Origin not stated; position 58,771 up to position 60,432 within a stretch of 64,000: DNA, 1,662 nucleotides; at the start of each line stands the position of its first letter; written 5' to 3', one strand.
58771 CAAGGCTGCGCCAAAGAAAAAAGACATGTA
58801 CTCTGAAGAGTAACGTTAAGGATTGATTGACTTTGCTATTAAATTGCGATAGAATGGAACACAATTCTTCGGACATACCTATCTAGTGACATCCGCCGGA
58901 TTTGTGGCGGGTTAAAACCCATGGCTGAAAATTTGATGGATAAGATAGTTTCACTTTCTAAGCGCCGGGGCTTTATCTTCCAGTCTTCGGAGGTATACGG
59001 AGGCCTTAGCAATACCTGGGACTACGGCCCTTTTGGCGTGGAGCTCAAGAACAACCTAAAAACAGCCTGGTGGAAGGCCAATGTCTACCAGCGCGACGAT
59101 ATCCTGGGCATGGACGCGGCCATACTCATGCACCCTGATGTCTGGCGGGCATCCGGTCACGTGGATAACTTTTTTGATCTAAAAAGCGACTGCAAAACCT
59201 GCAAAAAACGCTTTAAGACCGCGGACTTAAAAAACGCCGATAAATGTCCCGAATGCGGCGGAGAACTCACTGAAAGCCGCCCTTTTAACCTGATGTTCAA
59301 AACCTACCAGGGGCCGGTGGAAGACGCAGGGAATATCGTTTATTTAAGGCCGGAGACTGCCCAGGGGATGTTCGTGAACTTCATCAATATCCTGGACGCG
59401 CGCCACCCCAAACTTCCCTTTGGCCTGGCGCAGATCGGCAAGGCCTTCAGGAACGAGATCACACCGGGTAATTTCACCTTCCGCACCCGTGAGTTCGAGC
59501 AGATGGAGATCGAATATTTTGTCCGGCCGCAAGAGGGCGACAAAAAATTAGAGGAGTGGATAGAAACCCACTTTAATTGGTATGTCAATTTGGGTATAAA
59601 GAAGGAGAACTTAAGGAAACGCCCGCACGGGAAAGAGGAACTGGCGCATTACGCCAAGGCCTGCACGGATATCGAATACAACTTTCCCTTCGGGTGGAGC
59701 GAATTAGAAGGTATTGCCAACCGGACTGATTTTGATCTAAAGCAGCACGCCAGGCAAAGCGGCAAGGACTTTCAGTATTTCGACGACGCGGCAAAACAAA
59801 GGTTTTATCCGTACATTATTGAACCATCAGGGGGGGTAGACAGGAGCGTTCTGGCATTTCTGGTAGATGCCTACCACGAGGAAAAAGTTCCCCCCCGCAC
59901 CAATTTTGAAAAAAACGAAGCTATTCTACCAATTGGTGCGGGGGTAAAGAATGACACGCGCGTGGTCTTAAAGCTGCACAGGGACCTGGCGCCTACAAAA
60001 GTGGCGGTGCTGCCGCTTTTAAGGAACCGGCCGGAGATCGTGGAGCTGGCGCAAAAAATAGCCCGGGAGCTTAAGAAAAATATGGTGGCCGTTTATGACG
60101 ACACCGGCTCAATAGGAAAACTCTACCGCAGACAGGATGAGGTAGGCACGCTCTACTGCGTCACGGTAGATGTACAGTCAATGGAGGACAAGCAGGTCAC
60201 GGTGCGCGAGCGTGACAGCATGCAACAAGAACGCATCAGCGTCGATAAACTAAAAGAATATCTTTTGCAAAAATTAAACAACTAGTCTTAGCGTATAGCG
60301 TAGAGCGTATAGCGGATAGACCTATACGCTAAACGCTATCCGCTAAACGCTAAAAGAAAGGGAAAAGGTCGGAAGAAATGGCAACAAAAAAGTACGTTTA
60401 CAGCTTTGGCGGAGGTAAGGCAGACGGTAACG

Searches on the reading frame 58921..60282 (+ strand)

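Call 102: search_protein_families(library=pfam, proteins=[window:58921-60282:+], max_evalue=0.00001)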
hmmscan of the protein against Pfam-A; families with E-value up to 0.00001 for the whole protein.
window:58921-60282:+ (454 aa): 2 families
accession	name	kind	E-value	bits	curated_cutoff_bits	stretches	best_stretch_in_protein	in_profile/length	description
PF03129.25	HGTP_anticodon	-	5.6e-22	78.1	21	1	360-450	1-93/94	Anticodon binding domain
PF00587.30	tRNA-synt_2b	-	3.6e-12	47.2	29.3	1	138-312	9-174/179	tRNA synthetase class II core domain (G, H, P, S and T)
